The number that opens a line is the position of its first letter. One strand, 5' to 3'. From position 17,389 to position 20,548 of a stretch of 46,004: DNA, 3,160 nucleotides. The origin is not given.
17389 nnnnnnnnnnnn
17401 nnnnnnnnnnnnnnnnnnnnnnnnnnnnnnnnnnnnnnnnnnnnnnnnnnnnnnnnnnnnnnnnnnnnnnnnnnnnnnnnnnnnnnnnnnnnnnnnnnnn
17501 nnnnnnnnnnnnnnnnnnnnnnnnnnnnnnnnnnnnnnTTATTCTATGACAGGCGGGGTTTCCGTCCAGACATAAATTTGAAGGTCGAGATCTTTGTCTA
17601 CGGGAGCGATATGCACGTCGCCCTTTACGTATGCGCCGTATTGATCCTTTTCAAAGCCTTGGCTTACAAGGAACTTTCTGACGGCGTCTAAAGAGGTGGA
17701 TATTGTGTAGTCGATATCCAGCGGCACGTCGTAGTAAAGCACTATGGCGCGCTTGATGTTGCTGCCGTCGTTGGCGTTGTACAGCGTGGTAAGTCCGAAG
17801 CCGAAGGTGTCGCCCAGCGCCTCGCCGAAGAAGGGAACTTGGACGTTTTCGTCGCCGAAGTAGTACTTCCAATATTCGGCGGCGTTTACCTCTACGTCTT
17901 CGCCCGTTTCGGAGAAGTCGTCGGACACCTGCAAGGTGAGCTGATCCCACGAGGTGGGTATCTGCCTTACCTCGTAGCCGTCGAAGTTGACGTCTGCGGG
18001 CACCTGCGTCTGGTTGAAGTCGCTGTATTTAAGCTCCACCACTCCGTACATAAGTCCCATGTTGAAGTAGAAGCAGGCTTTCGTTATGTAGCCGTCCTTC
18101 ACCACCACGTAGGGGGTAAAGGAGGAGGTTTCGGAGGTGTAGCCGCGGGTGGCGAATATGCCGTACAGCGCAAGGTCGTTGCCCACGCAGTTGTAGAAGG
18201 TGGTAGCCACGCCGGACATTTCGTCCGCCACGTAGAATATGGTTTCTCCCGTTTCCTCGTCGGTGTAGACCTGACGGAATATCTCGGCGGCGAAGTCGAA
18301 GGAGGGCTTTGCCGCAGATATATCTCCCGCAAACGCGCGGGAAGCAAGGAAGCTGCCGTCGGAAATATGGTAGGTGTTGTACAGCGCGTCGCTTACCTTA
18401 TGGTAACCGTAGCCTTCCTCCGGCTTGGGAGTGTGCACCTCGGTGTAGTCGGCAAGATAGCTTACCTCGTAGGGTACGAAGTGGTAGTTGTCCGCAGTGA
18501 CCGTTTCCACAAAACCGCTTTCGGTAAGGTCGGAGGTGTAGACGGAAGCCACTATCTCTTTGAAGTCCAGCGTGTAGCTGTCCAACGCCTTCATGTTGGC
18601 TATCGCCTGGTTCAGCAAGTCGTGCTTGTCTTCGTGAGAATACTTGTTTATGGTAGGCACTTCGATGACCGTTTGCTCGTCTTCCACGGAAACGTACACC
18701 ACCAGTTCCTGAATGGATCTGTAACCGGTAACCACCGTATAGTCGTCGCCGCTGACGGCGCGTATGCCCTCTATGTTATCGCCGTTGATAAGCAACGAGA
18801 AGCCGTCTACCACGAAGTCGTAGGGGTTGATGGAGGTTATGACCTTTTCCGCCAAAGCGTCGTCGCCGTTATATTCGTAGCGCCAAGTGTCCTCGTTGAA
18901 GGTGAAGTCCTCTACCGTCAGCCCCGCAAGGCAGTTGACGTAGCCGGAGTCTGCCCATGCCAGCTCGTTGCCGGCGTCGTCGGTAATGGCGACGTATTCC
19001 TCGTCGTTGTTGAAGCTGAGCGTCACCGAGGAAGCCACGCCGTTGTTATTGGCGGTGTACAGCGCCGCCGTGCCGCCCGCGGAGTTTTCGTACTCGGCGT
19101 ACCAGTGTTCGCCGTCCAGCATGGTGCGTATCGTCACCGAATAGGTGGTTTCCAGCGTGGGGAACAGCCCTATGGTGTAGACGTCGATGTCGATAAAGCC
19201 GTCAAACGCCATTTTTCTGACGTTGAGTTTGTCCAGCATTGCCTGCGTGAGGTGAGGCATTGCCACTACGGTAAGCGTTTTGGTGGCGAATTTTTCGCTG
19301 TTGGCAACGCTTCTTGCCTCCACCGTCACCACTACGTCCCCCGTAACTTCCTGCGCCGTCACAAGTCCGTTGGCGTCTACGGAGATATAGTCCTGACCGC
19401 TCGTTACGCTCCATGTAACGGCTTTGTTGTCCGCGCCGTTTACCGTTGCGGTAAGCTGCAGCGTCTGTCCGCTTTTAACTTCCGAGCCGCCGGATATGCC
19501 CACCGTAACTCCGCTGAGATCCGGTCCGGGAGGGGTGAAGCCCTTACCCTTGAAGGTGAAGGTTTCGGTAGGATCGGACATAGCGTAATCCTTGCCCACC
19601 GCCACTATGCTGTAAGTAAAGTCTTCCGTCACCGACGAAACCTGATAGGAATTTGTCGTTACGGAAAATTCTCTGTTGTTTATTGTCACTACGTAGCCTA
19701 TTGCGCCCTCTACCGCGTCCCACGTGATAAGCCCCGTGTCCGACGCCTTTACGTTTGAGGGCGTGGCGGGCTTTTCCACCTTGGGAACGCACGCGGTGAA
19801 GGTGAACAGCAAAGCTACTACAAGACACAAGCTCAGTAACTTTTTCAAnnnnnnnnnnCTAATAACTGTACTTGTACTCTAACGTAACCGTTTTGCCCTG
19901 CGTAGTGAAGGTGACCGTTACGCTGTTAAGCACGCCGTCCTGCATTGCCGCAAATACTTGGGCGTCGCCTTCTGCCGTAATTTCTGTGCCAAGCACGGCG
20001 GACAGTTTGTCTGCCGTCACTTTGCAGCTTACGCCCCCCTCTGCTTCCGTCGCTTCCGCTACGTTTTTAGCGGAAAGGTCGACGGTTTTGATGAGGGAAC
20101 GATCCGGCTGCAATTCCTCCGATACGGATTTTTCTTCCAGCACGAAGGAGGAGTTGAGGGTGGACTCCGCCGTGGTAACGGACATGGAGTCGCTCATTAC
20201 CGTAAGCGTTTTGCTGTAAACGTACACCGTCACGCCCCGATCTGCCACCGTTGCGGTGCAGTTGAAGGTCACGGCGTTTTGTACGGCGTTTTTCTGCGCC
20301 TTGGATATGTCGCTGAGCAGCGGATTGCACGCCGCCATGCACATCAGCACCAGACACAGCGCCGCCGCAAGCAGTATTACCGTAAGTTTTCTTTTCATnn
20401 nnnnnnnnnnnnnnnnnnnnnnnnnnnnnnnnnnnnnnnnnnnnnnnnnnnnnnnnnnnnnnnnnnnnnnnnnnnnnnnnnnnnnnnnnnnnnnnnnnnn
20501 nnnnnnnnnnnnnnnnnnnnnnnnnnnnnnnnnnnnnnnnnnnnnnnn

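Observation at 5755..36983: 31-kb, 13-gene single-strand operon fusing an Opp-type peptide importer to a giant S8 protease and six orphan lipoproteins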

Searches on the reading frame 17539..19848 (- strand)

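Call 5: search_protein_families(library=pfam, proteins=[window:17539-19848:-], max_evalue=0.01)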
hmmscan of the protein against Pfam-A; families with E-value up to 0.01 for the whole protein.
window:17539-19848:- (769 aa): 1 family
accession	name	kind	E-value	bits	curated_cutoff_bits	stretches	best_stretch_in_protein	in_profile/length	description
PF16820.11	PKD_3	-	0.0049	17.1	26.3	0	120-178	11-66/68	PKD-like domain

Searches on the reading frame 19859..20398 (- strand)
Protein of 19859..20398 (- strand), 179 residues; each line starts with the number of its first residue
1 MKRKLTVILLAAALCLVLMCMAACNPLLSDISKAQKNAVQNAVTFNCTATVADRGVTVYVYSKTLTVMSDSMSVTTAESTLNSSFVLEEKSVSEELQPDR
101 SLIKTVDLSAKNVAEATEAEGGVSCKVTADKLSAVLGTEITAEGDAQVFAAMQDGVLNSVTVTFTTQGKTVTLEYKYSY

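Call 5: search_protein_families(library=pfam, proteins=[window:19859-20398:-], max_evalue=0.01)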
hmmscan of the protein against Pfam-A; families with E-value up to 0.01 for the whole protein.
window:19859-20398:- (179 aa): 0 families

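Call 36: search_protein_families(library=ncbifam, proteins=[window:19859-20398:-], max_evalue=0.001)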
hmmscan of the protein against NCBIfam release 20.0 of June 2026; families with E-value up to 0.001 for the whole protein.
window:19859-20398:- (179 aa): 0 families

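Call 80: search_solved_structures(query=window:19859-20398:-, max_evalue=0.1)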
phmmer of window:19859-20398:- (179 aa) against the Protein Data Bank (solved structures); distinct sequences matched with E-value up to 0.1: 0.
